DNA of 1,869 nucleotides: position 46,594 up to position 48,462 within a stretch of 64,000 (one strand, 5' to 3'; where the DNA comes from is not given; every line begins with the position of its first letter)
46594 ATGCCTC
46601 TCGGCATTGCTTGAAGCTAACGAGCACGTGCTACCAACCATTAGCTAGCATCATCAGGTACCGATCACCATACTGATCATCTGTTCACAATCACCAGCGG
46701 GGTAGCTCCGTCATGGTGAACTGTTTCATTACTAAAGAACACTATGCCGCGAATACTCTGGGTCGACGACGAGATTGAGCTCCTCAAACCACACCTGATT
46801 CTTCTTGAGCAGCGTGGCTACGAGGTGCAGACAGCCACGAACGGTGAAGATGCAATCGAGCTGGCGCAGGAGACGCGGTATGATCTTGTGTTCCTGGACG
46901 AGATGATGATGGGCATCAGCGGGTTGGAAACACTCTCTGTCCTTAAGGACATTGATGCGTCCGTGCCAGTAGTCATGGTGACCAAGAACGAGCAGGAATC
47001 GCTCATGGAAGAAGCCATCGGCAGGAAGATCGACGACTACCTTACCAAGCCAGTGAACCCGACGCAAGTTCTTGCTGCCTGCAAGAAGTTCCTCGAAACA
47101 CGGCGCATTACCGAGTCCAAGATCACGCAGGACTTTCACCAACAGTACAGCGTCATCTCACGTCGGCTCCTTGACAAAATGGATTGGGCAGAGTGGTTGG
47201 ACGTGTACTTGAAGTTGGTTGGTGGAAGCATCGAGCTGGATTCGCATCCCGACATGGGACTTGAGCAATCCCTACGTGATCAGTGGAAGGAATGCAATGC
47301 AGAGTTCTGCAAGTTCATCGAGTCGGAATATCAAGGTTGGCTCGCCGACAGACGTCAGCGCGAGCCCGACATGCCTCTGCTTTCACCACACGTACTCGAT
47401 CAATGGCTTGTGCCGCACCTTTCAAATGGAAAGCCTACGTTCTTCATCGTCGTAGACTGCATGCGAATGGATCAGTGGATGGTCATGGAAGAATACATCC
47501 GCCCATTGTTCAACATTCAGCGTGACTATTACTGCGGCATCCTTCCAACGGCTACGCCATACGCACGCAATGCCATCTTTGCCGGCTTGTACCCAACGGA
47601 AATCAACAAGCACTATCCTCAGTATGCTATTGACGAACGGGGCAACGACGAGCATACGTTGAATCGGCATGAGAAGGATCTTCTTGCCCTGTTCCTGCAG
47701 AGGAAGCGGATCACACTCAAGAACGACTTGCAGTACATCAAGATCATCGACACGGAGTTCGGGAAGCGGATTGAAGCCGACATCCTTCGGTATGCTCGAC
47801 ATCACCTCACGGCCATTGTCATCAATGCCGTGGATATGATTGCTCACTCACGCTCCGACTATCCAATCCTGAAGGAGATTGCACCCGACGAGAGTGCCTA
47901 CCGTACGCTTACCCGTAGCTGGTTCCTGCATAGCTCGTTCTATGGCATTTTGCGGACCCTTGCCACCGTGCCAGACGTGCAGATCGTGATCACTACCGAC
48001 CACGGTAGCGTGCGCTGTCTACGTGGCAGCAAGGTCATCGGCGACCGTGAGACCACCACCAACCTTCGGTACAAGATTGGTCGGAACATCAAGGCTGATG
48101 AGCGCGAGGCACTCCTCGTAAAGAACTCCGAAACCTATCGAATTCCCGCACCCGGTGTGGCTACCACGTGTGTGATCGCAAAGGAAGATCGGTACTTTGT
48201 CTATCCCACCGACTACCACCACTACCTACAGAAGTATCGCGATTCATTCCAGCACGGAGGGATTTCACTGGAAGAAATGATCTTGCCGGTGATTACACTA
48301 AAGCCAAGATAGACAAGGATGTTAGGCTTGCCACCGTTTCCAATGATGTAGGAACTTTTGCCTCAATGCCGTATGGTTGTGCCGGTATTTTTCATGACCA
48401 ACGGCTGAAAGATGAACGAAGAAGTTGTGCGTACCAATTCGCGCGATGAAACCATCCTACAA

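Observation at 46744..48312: PorX-type REC-PglZ regulator embedded in a region unusually rich in T9SS cargo genes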

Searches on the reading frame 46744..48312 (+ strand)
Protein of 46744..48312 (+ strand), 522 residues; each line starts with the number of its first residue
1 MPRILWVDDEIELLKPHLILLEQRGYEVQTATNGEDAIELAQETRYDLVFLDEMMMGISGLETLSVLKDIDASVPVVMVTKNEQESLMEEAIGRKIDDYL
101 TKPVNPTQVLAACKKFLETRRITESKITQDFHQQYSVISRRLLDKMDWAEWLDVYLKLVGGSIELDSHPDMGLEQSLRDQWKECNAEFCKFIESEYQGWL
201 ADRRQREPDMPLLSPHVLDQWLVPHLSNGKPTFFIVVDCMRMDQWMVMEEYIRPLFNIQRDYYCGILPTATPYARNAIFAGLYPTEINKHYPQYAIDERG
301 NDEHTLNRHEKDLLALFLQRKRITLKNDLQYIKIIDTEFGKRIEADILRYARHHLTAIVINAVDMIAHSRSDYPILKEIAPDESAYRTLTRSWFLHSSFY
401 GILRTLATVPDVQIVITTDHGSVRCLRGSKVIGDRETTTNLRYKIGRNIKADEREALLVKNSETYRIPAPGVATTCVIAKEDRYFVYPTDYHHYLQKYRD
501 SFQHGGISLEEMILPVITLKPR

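Call 3: search_protein_families(library=pfam, proteins=[window:46744-48312:+], max_evalue=0.01)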
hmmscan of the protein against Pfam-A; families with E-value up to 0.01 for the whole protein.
window:46744-48312:+ (522 aa): 2 families
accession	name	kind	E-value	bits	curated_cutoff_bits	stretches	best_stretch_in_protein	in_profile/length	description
PF00072.30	Response_reg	-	3.3e-24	85.6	30.2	1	4-112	1-109/111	Response regulator receiver domain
PF08665.17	PglZ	-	2.2e-15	57.5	25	1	232-425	3-175/179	PglZ domain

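Call 4: search_protein_families(library=ncbifam, proteins=[window:46744-48312:+], max_evalue=0.01)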
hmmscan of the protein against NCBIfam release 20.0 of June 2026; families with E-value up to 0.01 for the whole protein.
window:46744-48312:+ (522 aa): 98 families (the best 25 are shown)
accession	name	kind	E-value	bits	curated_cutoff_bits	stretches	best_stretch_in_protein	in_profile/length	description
NF052313.1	T9SS_RR_PorX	equivalog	5.5e-203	675.4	300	1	3-522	2-513/513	T9SS response regulator signal transducer PorX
NF033449.0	BREX_PglZ_3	exception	5.1e-25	87.8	250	1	138-519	291-641/642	BREX-3 system phosphatase PglZ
NF047793.1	ResRegPgtA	equivalog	3.2e-20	72.3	650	1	3-152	7-152/414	two-component system response regulator PgtA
NF053854.1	RespRegPhoBBctds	equivalog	8.3e-18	64.6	270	1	4-130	1-128/225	two-component system response regulator PhoB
TIGR02154.1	PhoB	equivalog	2.1e-17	63.2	296.2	1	3-128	4-129/226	phosphate regulon transcriptional regulator PhoB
NF007135.0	PRK09581.1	equivalog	2.8e-17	62.7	474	1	3-121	4-124/457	PleD family two-component system response regulator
NF007005.1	PRK09468.1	equivalog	3.2e-16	59.5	331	1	3-120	5-122/237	osmolarity response regulator transcription factor OmpR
NF040689.1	MtrAB_MtrA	equivalog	6.5e-16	58.3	300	1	4-121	1-117/219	MtrAB system response regulator MtrA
NF033117.2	vanR_ACDEGLN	exception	9.3e-16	58.1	350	1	4-126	1-120/226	VanR-ABDEGLN family response regulator transcription factor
NF008199.0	PRK10955.1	equivalog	1.3e-15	58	341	1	1-131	1-129/232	envelope stress response regulator transcription factor CpxR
NF041367.1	CheY_Halo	equivalog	8.3e-15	55.2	200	1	20-114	17-111/114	chemotaxis protein CheY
NF007935.0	PRK10651.1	equivalog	1.1e-14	54.1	250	1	17-126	24-133/216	two-component system response regulator NarL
NF045944.1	ResRegRpaBCyano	equivalog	2e-14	53.5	330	1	6-138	2-131/229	response regulator transcription factor RpaB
NF040534.1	resp_reg_YycF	equivalog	2e-14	53.4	340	1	3-130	2-126/231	response regulator YycF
NF008318.0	PRK11107.1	equivalog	2.2e-14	52.5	890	1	4-136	670-804/920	two-component sensor histidine kinase BarA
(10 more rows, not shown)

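Call 12: find_homologous_proteins(query=window:46744-48312:+, max_evalue=1e-10)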
Query window:46744-48312:+ (522 aa): 7999 proteins with E <= 1e-10 among 8000 candidates; the best 120 are listed.
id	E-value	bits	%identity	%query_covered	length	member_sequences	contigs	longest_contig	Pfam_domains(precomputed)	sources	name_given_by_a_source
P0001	0.0e+0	1091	88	100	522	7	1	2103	PF00072.31,PF08665.18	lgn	-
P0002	0.0e+0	1073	88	100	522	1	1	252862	PF00072.31,PF08665.18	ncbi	-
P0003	0.0e+0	1026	84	100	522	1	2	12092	PF00072.31,PF08665.18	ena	-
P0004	0.0e+0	1024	88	95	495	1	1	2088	PF00072.31,PF08665.18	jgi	jgi:CheY-like chemotaxis protein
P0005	0.0e+0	1021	83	100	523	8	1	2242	PF00072.31,PF08665.18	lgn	-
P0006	0.0e+0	1017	83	100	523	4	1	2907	PF00072.31,PF08665.18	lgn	-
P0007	0.0e+0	1016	82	100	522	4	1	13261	PF00072.31,PF08665.18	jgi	jgi:CheY-like chemotaxis protein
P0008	0.0e+0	1014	81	100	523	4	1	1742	PF00072.31,PF08665.18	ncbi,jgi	jgi:DNA-binding response OmpR family regulator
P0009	0.0e+0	1014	82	100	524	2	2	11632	PF00072.31,PF08665.18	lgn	-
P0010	0.0e+0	1010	82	100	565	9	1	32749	PF00072.31,PF08665.18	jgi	-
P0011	0.0e+0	1010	82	100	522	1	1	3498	PF00072.31,PF08665.18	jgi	-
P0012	8.8e-296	1000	81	100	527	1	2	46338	PF00072.31,PF08665.18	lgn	-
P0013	9.6e-296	999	80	100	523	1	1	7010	PF00072.31,PF08665.18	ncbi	-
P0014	1.0e-295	999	80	100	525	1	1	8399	PF00072.31,PF08665.18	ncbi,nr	ncbi:MAG: response regulator [Candidatus Kapabacteria bacterium]|nr:response regulator [Candidatus K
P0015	7.3e-295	997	80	100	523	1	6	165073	PF00072.31,PF08665.18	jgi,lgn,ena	-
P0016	8.3e-295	996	80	100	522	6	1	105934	PF00072.31,PF08665.18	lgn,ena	-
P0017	3.3e-294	994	81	100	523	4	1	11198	PF00072.31,PF08665.18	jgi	-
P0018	4.1e-294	994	80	100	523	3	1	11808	PF00072.31,PF08665.18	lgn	-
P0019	1.8e-293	992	79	100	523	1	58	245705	PF00072.31,PF08665.18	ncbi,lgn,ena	-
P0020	2.1e-293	992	79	100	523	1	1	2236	PF00072.31,PF08665.18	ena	-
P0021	3.5e-293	991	79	100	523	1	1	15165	PF00072.31,PF08665.18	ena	-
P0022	4.1e-293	991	79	100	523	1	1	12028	PF00072.31,PF08665.18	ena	-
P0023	5.5e-293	990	79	100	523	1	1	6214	PF00072.31,PF08665.18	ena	-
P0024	6.3e-293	990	79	100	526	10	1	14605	PF00072.31,PF08665.18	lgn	-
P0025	9.2e-293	990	80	100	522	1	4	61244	PF00072.31,PF08665.18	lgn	-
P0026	1.3e-292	989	79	100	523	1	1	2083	PF00072.31,PF08665.18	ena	-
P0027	2.3e-292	988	79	100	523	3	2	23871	PF00072.31,PF08665.18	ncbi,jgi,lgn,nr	ncbi:MAG: response regulator [Ignavibacteria bacterium]|nr:response regulator [Ignavibacteria bacter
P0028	2.5e-292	988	80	100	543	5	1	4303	PF00072.31,PF08665.18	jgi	-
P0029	3.0e-292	988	80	100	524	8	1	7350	PF00072.31,PF08665.18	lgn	-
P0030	3.4e-292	988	79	100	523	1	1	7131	PF00072.31,PF08665.18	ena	-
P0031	1.7e-291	985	79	100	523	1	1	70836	PF00072.31,PF08665.18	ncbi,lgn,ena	-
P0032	2.6e-291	985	79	100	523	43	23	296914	PF00072.31,PF08665.18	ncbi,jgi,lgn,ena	jgi:CheY-like chemotaxis protein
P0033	3.1e-291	985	80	100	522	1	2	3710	PF00072.31,PF08665.18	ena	-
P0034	4.3e-291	984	79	100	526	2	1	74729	PF00072.31,PF08665.18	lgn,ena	-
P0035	2.0e-290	982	78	100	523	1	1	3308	PF00072.31,PF08665.18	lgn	-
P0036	3.3e-290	981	79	100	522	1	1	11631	PF00072.31,PF08665.18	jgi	jgi:DNA-binding response OmpR family regulator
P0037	4.8e-290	981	78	100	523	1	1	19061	PF00072.31,PF08665.18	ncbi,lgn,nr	ncbi:MAG: bifunctional response regulator/alkaline phosphatase family protein [Candidatus Kapabacter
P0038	2.5e-289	978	79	100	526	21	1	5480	PF00072.31,PF08665.18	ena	-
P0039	2.6e-289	978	78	100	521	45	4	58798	PF00072.31,PF08665.18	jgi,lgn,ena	jgi:DNA-binding response OmpR family regulator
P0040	1.2e-287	973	78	100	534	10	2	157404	PF00072.31,PF08665.18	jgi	jgi:CheY-like chemotaxis protein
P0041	7.7e-287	970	79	99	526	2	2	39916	PF00072.31,PF08665.18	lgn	-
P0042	2.6e-286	968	79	100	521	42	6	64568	PF00072.31,PF08665.18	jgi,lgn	jgi:DNA-binding response OmpR family regulator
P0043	6.2e-286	967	77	100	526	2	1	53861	PF00072.31,PF08665.18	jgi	-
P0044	5.2e-285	964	78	100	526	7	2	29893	PF00072.31,PF08665.18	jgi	jgi:DNA-binding response OmpR family regulator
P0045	8.3e-284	960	78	100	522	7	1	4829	PF00072.31,PF08665.18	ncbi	ncbi:MAG: response regulator [Candidatus Kapaibacteriota bacterium]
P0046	1.3e-277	940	76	100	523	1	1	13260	PF00072.31,PF08665.18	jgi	jgi:DNA-binding response OmpR family regulator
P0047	2.4e-271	919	72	100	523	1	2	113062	PF00072.31,PF08665.18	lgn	-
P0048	1.8e-251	853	68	100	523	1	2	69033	PF00072.31,PF08665.18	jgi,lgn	jgi:CheY-like chemotaxis protein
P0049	4.5e-249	845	69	100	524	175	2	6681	PF00072.31,PF08665.18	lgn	-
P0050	1.8e-247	840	68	99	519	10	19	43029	PF00072.31,PF08665.18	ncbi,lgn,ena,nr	ncbi:response regulator [Ignavibacteria bacterium]|nr:response regulator [Bacteroidota bacterium]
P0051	2.7e-247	840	68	100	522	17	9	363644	PF00072.31,PF08665.18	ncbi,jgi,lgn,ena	ncbi:MAG: bifunctional response regulator/alkaline phosphatase family protein [Candidatus Kapaibacte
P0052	1.0e-246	838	67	100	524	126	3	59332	PF00072.31,PF08665.18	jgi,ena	jgi:CheY-like chemotaxis protein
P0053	2.1e-245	833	68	99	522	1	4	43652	PF00072.31,PF08665.18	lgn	-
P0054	6.1e-244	829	66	99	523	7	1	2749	PF00072.31,PF08665.18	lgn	-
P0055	2.4e-243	827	67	99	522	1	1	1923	PF00072.31,PF08665.18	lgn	-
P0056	1.3e-242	824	66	100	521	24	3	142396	PF00072.31,PF08665.18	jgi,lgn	jgi:CheY-like chemotaxis protein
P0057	5.3e-240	816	67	99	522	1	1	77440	PF00072.31,PF08665.18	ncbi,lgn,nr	ncbi:MAG: bifunctional response regulator/alkaline phosphatase family protein [Candidatus Kapabacter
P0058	7.1e-240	815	66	99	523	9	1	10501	PF00072.31,PF08665.18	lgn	-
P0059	8.2e-240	815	65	100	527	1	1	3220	PF00072.31,PF08665.18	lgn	-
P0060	2.1e-239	814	65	100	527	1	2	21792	PF00072.31,PF08665.18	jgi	jgi:CheY-like chemotaxis protein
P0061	2.8e-239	813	65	99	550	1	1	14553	PF00072.31,PF08665.18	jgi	jgi:CheY-like chemotaxis protein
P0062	4.7e-239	812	66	100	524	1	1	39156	PF00072.31,PF08665.18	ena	-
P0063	1.8e-238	810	64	100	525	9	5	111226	PF00072.31,PF08665.18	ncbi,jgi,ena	jgi:CheY-like chemotaxis protein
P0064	6.8e-238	809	63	99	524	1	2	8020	PF00072.31,PF08665.18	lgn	-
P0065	9.8e-237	805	66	99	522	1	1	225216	PF00072.31,PF08665.18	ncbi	-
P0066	3.0e-236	803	65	100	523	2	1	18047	PF00072.31,PF08665.18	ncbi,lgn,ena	-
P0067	4.8e-236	802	64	100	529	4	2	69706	PF00072.31,PF08665.18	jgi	jgi:CheY-like chemotaxis protein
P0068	6.4e-236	802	65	100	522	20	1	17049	PF00072.31,PF08665.18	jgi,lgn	-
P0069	9.8e-236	801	65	100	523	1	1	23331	PF00072.31,PF08665.18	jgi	jgi:CheY-like chemotaxis protein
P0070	1.0e-235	801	65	100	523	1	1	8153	PF00072.31,PF08665.18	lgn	-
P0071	1.1e-235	801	65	99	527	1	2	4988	PF00072.31,PF08665.18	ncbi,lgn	-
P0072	1.3e-235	801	65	99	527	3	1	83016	PF00072.31,PF08665.18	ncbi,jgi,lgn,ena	-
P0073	3.2e-235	800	65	100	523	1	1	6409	PF00072.31,PF08665.18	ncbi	-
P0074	5.8e-235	799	65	99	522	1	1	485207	PF00072.31,PF08665.18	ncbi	-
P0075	8.4e-235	798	64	100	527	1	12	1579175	PF00072.31,PF08665.18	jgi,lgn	jgi:CheY-like chemotaxis protein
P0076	9.5e-235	798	65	99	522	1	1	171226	PF00072.31,PF08665.18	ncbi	-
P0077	1.4e-234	798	64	100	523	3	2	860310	PF00072.31,PF08665.18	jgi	jgi:CheY-like chemotaxis protein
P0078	5.1e-234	796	66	100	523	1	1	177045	PF00072.31,PF08665.18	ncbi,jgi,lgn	-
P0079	8.5e-234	795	64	100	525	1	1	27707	PF00072.31,PF08665.18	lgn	-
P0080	3.6e-233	793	63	100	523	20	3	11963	PF00072.31,PF08665.18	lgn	-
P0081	9.2e-233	792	63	99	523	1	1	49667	PF00072.31,PF08665.18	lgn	-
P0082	2.2e-232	790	63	100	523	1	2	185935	PF00072.31,PF08665.18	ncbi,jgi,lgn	jgi:CheY-like chemotaxis protein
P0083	2.4e-232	790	63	99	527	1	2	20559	PF00072.31,PF08665.18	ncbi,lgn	-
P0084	2.6e-232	790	63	99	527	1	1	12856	PF00072.31,PF08665.18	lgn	-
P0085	5.4e-232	789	63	99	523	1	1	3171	PF00072.31,PF08665.18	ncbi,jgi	ncbi:MAG: response regulator [FCB group bacterium]|jgi:CheY-like chemotaxis protein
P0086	8.7e-232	788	62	100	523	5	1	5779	PF00072.31,PF08665.18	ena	-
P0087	1.7e-231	787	63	100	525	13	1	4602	PF00072.31,PF08665.18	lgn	-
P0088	1.9e-231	787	63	99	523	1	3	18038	PF00072.31,PF08665.18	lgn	-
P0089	2.2e-231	787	63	100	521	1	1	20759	PF00072.31,PF08665.18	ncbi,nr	ncbi:MAG: bifunctional response regulator/alkaline phosphatase family protein [Bacteroidota bacteriu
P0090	2.3e-231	787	62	100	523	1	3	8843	PF00072.31,PF08665.18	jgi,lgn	jgi:CheY-like chemotaxis protein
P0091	2.7e-231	787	63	100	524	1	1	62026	PF00072.31,PF08665.18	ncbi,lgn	-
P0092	4.7e-231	786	63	100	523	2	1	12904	PF00072.31,PF08665.18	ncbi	-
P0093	8.0e-231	785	62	100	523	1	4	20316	PF00072.31,PF08665.18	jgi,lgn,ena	-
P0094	2.7e-230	784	62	100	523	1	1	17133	PF00072.31,PF08665.18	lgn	-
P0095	3.0e-230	783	64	99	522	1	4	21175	PF00072.31,PF08665.18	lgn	-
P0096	3.3e-230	783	63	100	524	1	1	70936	PF00072.31,PF08665.18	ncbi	-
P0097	7.6e-230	782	63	99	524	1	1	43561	PF00072.31,PF08665.18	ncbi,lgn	-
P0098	3.1e-229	780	62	100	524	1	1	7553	PF00072.31,PF08665.18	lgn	-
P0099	3.3e-229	780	62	99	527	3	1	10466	PF00072.31,PF08665.18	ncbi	-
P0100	6.0e-229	779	63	100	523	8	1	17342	PF00072.31,PF08665.18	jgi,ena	jgi:CheY-like chemotaxis protein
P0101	6.6e-229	779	62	99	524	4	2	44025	PF00072.31,PF08665.18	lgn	-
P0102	6.7e-229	779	63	100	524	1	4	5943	PF00072.31,PF08665.18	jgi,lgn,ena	-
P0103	7.7e-229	779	62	100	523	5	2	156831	PF00072.31,PF08665.18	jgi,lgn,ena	-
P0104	4.0e-228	776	62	100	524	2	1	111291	PF00072.31,PF08665.18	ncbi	-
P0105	5.3e-228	776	64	100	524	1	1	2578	PF00072.31,PF08665.18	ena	-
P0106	1.8e-227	774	61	100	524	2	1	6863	PF00072.31,PF08665.18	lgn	-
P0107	2.3e-227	774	61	100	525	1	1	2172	PF00072.31,PF08665.18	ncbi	-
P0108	3.1e-227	773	61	99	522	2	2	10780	PF00072.31,PF08665.18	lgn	-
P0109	3.2e-227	773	62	99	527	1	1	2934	PF00072.31,PF08665.18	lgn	-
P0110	3.2e-227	773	62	100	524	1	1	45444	PF00072.31,PF08665.18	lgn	-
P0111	3.4e-227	773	64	99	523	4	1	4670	PF00072.31,PF08665.18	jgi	-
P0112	5.1e-227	773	62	100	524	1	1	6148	PF00072.31,PF08665.18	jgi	jgi:CheY-like chemotaxis protein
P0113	1.0e-226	772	63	99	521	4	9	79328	PF00072.31,PF08665.18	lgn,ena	-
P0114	1.0e-226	772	63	100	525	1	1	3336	PF00072.31,PF08665.18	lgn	-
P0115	1.6e-226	771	63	99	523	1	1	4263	PF00072.31,PF08665.18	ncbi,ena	-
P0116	2.7e-226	770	61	100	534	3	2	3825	PF00072.31,PF08665.18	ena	-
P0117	3.2e-226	770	62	99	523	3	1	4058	PF00072.31,PF08665.18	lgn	-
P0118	7.2e-226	769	61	100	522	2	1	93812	PF00072.31,PF08665.18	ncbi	-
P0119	9.3e-226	769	63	100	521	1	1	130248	PF00072.31,PF08665.18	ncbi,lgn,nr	ncbi:MAG: bifunctional response regulator/alkaline phosphatase family protein [Candidatus Kapabacter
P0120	1.0e-225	768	62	100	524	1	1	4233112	PF00072.31,PF08665.18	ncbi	-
